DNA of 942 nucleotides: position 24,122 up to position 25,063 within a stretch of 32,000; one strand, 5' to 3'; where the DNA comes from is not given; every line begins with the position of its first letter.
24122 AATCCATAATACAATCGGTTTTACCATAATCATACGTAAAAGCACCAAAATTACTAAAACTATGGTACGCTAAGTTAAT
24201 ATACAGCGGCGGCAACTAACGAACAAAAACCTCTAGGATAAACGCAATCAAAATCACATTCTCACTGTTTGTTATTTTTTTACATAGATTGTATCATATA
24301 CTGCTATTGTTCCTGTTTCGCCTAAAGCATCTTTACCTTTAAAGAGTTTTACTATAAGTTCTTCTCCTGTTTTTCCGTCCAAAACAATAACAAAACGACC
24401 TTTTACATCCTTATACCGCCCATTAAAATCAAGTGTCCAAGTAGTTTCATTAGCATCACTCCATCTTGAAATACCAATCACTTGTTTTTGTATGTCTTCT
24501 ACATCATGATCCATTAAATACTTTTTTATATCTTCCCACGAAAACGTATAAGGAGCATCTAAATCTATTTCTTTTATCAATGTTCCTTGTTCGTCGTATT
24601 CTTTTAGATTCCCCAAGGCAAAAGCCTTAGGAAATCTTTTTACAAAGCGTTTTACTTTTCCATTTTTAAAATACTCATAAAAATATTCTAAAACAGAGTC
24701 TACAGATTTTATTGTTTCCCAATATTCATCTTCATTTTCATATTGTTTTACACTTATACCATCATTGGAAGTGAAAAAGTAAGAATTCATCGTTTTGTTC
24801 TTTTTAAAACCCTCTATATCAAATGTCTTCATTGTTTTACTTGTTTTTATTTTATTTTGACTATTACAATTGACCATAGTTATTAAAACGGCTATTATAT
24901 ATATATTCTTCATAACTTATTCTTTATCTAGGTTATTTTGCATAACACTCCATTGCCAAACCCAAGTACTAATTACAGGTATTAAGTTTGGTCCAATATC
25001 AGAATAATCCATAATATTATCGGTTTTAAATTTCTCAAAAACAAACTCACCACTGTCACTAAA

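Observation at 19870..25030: Segmentally duplicated array of orphan toxin tails and immunity genes whose paralogs are mosaics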

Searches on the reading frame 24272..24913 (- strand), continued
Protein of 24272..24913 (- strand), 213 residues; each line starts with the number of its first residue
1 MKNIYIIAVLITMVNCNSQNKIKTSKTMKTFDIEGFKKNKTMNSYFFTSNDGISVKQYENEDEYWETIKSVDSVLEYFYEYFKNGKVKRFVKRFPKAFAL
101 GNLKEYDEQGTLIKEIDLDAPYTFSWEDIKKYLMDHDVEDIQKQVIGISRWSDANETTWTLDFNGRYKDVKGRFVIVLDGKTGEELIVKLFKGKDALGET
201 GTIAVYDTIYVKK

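Call 78: find_encoding_contigs(protein=P0015, flank=5000, max_places=4)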
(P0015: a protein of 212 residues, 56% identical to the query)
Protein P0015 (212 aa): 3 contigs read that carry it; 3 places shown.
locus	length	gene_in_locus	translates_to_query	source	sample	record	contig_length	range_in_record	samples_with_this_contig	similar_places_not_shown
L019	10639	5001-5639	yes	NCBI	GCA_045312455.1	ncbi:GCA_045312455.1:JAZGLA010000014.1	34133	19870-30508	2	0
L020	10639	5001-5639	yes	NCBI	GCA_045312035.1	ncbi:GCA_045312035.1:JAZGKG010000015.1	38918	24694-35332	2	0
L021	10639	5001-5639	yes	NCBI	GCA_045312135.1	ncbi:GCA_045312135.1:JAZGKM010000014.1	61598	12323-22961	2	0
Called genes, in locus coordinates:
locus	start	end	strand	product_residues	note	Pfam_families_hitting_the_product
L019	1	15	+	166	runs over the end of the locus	PF03938:OmpH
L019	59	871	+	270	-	PF08907:DUF1853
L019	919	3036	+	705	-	PF00270:DEAD, PF04851:ResIII (weak), PF00271:Helicase_C, PF16124:RecQ_Zn_bind, PF09382:RQC, PF00570:HRDC, PF14493:HTH_40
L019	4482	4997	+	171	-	-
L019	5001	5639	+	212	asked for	-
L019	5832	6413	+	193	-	PF06175:MiaE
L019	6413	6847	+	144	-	PF14088:DUF4268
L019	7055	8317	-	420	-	PF00291:PALP, PF00585:Thr_dehydrat_C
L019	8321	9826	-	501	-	PF07991:KARI_N, PF01450:KARI_C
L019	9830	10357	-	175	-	PF01842:ACT, PF22629:ACT_AHAS_ss, PF10369:ALS_ss_C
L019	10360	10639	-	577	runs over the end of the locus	PF02776:TPP_enzyme_N, PF02552:CO_dh (faint), PF00205:TPP_enzyme_M, PF02775:TPP_enzyme_C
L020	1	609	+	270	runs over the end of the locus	PF08907:DUF1853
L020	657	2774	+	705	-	PF00270:DEAD, PF04851:ResIII (weak), PF00271:Helicase_C, PF16124:RecQ_Zn_bind, PF09382:RQC, PF00570:HRDC, PF14493:HTH_40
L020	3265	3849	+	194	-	-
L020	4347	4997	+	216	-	-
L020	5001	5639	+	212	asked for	-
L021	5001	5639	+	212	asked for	-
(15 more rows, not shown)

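Call 80: find_encoding_contigs(protein=P0026, flank=5000, max_places=4)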
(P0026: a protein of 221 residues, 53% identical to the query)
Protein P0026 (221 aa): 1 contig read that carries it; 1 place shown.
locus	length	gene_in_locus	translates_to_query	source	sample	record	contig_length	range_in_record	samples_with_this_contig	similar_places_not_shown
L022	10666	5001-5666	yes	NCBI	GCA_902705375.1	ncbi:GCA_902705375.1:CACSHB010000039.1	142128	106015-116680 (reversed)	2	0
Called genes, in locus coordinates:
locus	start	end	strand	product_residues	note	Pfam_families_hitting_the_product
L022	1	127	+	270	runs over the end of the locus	PF08907:DUF1853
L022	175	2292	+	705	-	PF00270:DEAD, PF04851:ResIII (weak), PF00271:Helicase_C, PF16124:RecQ_Zn_bind, PF09382:RQC, PF00570:HRDC, PF14493:HTH_40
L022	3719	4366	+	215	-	-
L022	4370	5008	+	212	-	-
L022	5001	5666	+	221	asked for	-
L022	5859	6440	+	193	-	PF06175:MiaE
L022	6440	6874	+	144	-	PF14088:DUF4268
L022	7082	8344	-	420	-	PF00291:PALP, PF00585:Thr_dehydrat_C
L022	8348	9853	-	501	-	PF07991:KARI_N, PF01450:KARI_C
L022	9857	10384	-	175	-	PF01842:ACT, PF22629:ACT_AHAS_ss, PF10369:ALS_ss_C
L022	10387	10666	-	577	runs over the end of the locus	PF02776:TPP_enzyme_N, PF02552:CO_dh (faint), PF00205:TPP_enzyme_M, PF02775:TPP_enzyme_C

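Call 89: find_encoding_contigs(protein=P0014, flank=7000, max_places=3)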
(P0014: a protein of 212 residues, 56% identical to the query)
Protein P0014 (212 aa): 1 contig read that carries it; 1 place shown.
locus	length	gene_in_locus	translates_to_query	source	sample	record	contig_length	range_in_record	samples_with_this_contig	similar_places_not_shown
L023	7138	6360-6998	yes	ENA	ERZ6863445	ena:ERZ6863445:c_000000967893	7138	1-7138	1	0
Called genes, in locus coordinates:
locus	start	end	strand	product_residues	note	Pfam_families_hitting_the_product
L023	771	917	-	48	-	-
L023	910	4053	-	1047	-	PF07693:KAP_NTPase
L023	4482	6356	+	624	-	PF17642:TssD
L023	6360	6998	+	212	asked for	-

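Call 90: find_encoding_contigs(protein=P0016, flank=8000, max_places=3)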
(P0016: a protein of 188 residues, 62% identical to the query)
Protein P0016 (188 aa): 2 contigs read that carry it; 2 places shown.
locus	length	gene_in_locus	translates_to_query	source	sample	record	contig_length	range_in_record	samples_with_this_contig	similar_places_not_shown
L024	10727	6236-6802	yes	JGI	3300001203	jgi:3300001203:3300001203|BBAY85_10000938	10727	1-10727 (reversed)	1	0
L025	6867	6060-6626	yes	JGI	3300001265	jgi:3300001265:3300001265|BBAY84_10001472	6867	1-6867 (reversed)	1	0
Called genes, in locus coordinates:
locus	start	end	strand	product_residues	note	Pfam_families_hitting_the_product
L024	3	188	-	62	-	?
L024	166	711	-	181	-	-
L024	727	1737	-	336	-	PF13620:CarboxypepD_reg (weak), PF13715:CarbopepD_reg_2 (faint), PF00877:NLPC_P60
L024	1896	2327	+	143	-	PF04965:GPW_gp25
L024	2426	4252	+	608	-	-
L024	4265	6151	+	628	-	PF17642:TssD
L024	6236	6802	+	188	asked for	-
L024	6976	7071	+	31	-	-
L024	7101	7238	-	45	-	-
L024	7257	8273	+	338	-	PF00801:PKD (weak), PF18911:PKD_4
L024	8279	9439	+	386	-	-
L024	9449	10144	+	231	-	PF17642:TssD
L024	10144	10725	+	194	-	?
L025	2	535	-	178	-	?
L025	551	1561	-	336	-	PF13620:CarboxypepD_reg (weak), PF13715:CarbopepD_reg_2 (faint), PF00877:NLPC_P60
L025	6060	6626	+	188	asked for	-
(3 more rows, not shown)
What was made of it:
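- On T6SS (Bacteroidota type) Hcp/TssD-fused effector with cognate immunity: One homologous locus has gp25/TssE and a second TssD nearby (call 90).
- One homolog lies next to a gp25/TssE gene and a second TssD gene (call 90).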

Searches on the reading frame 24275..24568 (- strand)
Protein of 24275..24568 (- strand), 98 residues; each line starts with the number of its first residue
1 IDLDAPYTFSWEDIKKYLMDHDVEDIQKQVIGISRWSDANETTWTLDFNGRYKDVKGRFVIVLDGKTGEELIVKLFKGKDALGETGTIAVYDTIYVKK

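Call 47: search_protein_families(library=pfam, alignment_id=A4, max_evalue=10)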
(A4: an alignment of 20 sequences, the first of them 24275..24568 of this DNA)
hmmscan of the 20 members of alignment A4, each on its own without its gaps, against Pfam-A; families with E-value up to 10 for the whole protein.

A. member 1, window:24275-24568:- (98 aa): 0 families

B. families by the number of members that match (of 20 scanned): 14 families
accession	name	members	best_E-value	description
PF20404.3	DUF6694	4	0.046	Family of unknown function (DUF6694)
PF20033.5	DUF6438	3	0.045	Domain of unknown function (DUF6438)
PF17224.9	DUF5300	1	0.037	Domain of unknown function (DUF5300)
PF07182.16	DUF1402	1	0.073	Protein of unknown function (DUF1402)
PF25335.1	GRDP_C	1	0.073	Glycine Rich Domain Protein C-terminal domain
PF16786.11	RecA_dep_nuc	1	0.08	Recombination enhancement, RecA-dependent nuclease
PF06275.16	DUF1031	1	0.089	Protein of unknown function (DUF1031)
PF23728.1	Tubby_C_like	1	0.09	Tubby C-terminal like domain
PF21852.1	DUF6911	1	0.092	Family of unknown function (DUF6911)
PF25755.1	Phage_T3_1_05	1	0.11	Enterobacteria phage T3 gene 1.05 protein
PF19652.4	DUF6155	1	0.11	Family of unknown function (DUF6155)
PF17310.7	DUF5357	1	0.13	Family of unknown function (DUF5357)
PF06219.17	DUF1005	1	0.14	Protein of unknown function (DUF1005)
PF21826.1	DUF6887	1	0.17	Family of unknown function (DUF6887)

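Call 51: predict_structure(alignment_id=A4)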
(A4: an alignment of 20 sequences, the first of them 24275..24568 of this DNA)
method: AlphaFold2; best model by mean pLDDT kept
length: 98 residues; sequences in the alignment: 20
mean_pLDDT: 90.0   pTM: 0.78
mean pLDDT of the five models: 90.0, 89.9, 89.1, 89.0, 88.7
residues with pLDDT >= 90: 70; 70-90: 22; 50-70: 4; < 50: 2
segments of 3 or more residues with pLDDT < 50: none
pLDDT, mean of each block of 10 residues (from residue 1): 65 95 95 90 95 95 93 94 87 91
secondary structure, 60 per line:
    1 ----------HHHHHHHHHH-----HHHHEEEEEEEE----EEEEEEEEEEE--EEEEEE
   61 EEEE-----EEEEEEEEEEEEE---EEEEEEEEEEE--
elements in order: H11-20 H26-29 E30-37 E42-52 E55-64 E70-82 E86-96

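Call 55: fold_search(model_id=the predicted structure, library=pdb)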
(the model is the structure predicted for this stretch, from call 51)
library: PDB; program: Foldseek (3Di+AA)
matches with E <= 10: 200; with E <= 0.001: 0
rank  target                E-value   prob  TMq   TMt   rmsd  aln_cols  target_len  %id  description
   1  2lnj_MODEL_1_A        1.5e+00  0.35  0.36  0.23   7.1        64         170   12  Solution Structure of Cyanobacterial PsbP (CyanoP) from Synechocystis sp. PCC 6803 (released 2012-06-06)
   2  9a5z_A                1.5e+00  0.63  0.34  0.22   3.6        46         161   13  Integrative model of YPMB-MREC by crosslinking MS and deep learning (released 2024-09-18)
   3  3t1v_C                1.6e+00  0.35  0.36  0.21   5.3        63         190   17  MglA bound to GDP in P2(1) tetrameric arrangement (released 2011-08-31)
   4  8v3w_H                1.6e+00  0.13  0.23  0.07   8.6        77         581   14  CryoEM Structure of Diffocin - precontracted - Baseplate - focused refinement on triplex region (released 2024-08-28)
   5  9grx_0                1.8e+00  0.28  0.38  0.26   8.0        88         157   15  NDH-PSI-LHCI supercomplex from S. oleracea (released 2025-02-12)
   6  9d5l_A                1.8e+00  0.18  0.35  0.25   6.0        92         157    9  The C-terminal domain of Thiopseudomonas alkaliphila Tn7 TnsE bound to DNA (released 2025-09-03)
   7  9gbc_B                1.9e+00  0.09  0.25  0.08  13.5       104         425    8  Bacteroides thetaiotaomicron siderophore transporter XusA in complex with surface-exposed lipoprotein XusB (released 2025-08-06)
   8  3g8z                  2.0e+00  0.07  0.23  0.20   7.2        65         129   17  Crystal structure of protein of unknown function with cystatin-like fold (NP_639274.1) from Xanthomonas campestris at 1. (released 2009-02-24)
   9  6fhs_D                2.0e+00  0.03  0.16  0.05  16.1       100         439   10  CryoEM Structure of INO80core (released 2018-04-25)
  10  1t17_MODEL_1_A        2.0e+00  0.03  0.18  0.16  17.3       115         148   14  Solution Structure of the 18 kDa Protein CC1736 from Caulobacter crescentus: The Northeast Structural Genomics (released 2005-01-04)
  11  2gu3                  2.1e+00  0.54  0.34  0.27   3.5        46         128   13  YpmB protein from Bacillus subtilis (released 2006-05-30)
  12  8u2w_B                2.1e+00  0.12  0.26  0.08   7.3        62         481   13  Glucose-6-phosphate 1-dehydrogenase (G6PDH) from Crithidia fasciculata (NADP bound) (released 2023-09-13)
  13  9hq1_B                2.1e+00  0.08  0.24  0.08  12.7       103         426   10  XusB lipoprotein bound to ferric salmochelin (released 2025-09-17)
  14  7mgm_C                2.4e+00  0.38  0.36  0.11   7.7        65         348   17  Structure of yeast cytoplasmic dynein with AAA3 Walker B mutation bound to Lis1 (released 2022-01-19)
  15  6e8a_A                2.4e+00  0.35  0.38  0.27   5.0        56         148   21  Crystal structure of DcrB from Salmonella enterica at 1.92 Angstroms resolution (released 2018-10-31)
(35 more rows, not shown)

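Call 70: search_solved_structures(query=A4, max_evalue=10)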
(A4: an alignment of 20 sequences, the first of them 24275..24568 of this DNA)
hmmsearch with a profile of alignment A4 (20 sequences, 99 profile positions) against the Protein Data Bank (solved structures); distinct sequences matched with E-value up to 10: 6.
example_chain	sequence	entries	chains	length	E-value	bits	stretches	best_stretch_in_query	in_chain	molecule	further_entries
1ve3_A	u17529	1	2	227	0.0034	20.5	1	37-95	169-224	hypothetical protein PH0226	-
9qf8_A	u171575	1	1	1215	0.11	15.7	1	37-73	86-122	Ruminococcus bromii Amy10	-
9tn7_A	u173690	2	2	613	0.17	15.1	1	12-74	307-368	Coenzyme F420 hydrogenase/dehydrogenase beta subunit domain protein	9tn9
2jmc_A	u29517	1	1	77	0.52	13.5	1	36-81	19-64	Spectrin alpha chain, brain and P41 peptide chimera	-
8fmw_AE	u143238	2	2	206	0.97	12.7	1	49-88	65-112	50S ribosomal protein L3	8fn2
5n83_A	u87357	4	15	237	1.6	12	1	39-73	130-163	Fiber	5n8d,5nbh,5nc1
